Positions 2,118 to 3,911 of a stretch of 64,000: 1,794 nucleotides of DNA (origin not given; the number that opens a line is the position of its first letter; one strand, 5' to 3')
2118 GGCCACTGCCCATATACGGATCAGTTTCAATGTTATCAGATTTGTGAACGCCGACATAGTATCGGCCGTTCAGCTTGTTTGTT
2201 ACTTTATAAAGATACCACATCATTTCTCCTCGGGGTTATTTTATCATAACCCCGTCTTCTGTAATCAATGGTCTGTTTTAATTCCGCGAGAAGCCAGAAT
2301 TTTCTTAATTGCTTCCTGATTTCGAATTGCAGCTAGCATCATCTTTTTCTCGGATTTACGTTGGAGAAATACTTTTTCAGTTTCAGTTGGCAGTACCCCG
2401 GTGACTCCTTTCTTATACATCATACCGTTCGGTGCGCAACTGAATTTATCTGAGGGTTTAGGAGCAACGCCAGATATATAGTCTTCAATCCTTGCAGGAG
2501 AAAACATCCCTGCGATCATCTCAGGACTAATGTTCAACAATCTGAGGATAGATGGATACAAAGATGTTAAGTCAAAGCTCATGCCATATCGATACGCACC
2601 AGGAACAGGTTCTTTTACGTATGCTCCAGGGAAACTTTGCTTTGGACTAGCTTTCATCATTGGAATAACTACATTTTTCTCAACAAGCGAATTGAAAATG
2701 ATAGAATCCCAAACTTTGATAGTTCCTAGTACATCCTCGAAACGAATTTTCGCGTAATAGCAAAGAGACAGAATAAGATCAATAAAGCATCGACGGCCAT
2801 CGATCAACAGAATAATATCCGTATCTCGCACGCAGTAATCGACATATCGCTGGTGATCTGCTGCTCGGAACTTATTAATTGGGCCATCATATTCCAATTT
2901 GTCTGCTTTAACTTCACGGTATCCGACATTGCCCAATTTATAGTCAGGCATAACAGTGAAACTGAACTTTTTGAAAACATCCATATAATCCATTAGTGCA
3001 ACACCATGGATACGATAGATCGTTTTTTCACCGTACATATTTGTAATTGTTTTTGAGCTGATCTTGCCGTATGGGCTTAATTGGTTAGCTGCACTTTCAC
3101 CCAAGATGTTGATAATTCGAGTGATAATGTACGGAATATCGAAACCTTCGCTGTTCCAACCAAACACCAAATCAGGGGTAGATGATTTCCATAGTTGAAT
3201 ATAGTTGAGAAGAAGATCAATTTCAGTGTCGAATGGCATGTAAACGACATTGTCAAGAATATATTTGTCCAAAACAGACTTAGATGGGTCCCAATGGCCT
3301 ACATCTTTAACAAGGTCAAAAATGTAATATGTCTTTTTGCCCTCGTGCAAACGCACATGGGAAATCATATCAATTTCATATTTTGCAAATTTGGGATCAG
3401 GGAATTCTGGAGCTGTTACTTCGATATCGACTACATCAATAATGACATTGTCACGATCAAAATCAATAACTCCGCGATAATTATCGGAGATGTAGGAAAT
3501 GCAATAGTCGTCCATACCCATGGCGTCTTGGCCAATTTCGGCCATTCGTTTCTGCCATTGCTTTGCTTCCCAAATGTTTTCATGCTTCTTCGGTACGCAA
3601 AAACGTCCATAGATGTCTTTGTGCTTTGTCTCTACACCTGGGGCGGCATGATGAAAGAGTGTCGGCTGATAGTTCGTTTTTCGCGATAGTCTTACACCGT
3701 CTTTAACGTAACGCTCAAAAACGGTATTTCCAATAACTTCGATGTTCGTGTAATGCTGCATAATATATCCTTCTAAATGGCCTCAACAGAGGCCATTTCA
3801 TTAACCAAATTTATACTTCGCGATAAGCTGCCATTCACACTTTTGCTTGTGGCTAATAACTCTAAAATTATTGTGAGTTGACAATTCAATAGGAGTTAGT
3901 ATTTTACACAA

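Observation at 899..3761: Gene 43 is in pieces: split cistrons, a free-standing GIY-YIG HEG and an ORF-less group I intron at the motif A codons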

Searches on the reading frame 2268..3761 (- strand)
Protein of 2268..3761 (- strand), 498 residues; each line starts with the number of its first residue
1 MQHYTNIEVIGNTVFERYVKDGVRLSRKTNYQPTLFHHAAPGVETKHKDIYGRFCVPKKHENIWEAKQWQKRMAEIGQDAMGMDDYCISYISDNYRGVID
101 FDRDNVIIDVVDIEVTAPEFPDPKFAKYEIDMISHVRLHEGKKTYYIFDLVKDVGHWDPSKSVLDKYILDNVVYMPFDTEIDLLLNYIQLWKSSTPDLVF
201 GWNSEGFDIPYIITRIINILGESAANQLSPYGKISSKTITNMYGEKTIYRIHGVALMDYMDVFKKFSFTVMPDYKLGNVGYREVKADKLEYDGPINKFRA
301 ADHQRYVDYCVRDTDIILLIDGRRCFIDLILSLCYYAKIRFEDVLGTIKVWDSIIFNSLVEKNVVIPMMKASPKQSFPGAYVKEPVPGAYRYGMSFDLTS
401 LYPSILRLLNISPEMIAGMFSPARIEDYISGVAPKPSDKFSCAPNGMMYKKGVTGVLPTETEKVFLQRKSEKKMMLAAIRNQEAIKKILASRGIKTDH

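Call 17: search_protein_families(library=pfam, proteins=[window:2268-3761:-], max_evalue=0.01)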
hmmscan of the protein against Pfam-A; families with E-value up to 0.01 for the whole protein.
window:2268-3761:- (498 aa): 3 families
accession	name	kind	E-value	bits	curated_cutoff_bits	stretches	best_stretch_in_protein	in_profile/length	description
PF03104.25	DNA_pol_B_exo1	-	2e-19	70.4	23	1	112-279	70-242/242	DNA polymerase family B, exonuclease domain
PF00136.26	DNA_pol_B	-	5e-11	42.5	23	1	353-480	17-143/453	DNA polymerase family B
PF10108.15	DNA_pol_B_exo2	-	0.0028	17.8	24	1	178-310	35-159/213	Predicted 3'-5' exonuclease related to the exonuclease domain of PolB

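Call 21: search_protein_families(library=ncbifam, proteins=[window:2268-3761:-], max_evalue=0.01)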
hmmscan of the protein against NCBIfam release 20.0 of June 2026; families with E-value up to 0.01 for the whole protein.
window:2268-3761:- (498 aa): 7 families
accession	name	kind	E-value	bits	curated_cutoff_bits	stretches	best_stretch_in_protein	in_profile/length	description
NF004421.0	PRK05762.1-2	equivalog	1.1e-19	70.2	570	1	178-490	212-508/795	DNA polymerase II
NF004417.0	PRK05761.1-3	equivalog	7.7e-12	44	780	1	111-416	221-524/858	DNA-directed DNA polymerase I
NF004419.0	PRK05761.1-5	equivalog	3.1e-10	38.7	1285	1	111-417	285-592/932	DNA-directed DNA polymerase I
NF004422.0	PRK05762.1-4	equivalog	8e-10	37.7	1103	1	182-424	207-451/789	DNA polymerase II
NF004420.0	PRK05762.1-1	equivalog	3.5e-08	32.6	1435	1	184-425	204-448/783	DNA polymerase II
NF004416.0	PRK05761.1-2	equivalog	1.3e-05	23.8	516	1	378-417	319-358/665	type B DNA-directed DNA polymerase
NF004415.0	PRK05761.1-1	equivalog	2.3e-05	22.5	1289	1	110-416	229-533/883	DNA-directed DNA polymerase I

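Call 38: search_solved_structures(query=window:2268-3761:-, max_evalue=1e-10, show_alignments=1)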
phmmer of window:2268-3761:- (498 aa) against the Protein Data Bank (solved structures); distinct sequences matched with E-value up to 1e-10: 32.
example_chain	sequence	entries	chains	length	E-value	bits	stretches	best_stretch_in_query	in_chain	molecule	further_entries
9e5y_A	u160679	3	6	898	1.7e-153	515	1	2-490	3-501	DNA-directed DNA polymerase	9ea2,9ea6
9ea3_A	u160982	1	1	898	5.2e-153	513.4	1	2-490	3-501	DNA-directed DNA polymerase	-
1clq_A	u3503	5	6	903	4.3e-149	500.5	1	3-497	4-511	PROTEIN (DNA POLYMERASE) | DNA POLYMERASE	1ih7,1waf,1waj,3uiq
3cfo_A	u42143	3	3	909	4.3e-149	500.5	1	3-497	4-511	DNA polymerase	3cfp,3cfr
3sun_A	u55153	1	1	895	4.6e-147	493.8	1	3-497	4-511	DNA polymerase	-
3suq_A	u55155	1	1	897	4.6e-147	493.8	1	3-497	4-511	DNA polymerase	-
3suo_A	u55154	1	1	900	4.6e-147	493.8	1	3-497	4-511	DNA polymerase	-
3qnn_A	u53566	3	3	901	4.7e-147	493.8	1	3-497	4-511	DNA polymerase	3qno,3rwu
4dtj_A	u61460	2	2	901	4.7e-147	493.8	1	3-497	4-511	DNA polymerase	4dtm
3sq1_A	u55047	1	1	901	4.7e-147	493.8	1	3-497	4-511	DNA polymerase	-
3lzi_A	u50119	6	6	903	4.7e-147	493.8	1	3-497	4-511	DNA polymerase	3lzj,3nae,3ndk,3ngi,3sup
3qei_A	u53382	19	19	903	4.7e-147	493.8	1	3-497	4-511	DNA polymerase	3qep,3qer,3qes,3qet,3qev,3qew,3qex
3sq2_A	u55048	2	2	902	4.7e-147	493.8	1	3-497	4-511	DNA polymerase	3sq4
3lds_A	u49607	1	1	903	4.7e-147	493.8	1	3-497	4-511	DNA-directed DNA polymerase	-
3ne6_A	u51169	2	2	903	4.7e-147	493.8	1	3-497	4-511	DNA polymerase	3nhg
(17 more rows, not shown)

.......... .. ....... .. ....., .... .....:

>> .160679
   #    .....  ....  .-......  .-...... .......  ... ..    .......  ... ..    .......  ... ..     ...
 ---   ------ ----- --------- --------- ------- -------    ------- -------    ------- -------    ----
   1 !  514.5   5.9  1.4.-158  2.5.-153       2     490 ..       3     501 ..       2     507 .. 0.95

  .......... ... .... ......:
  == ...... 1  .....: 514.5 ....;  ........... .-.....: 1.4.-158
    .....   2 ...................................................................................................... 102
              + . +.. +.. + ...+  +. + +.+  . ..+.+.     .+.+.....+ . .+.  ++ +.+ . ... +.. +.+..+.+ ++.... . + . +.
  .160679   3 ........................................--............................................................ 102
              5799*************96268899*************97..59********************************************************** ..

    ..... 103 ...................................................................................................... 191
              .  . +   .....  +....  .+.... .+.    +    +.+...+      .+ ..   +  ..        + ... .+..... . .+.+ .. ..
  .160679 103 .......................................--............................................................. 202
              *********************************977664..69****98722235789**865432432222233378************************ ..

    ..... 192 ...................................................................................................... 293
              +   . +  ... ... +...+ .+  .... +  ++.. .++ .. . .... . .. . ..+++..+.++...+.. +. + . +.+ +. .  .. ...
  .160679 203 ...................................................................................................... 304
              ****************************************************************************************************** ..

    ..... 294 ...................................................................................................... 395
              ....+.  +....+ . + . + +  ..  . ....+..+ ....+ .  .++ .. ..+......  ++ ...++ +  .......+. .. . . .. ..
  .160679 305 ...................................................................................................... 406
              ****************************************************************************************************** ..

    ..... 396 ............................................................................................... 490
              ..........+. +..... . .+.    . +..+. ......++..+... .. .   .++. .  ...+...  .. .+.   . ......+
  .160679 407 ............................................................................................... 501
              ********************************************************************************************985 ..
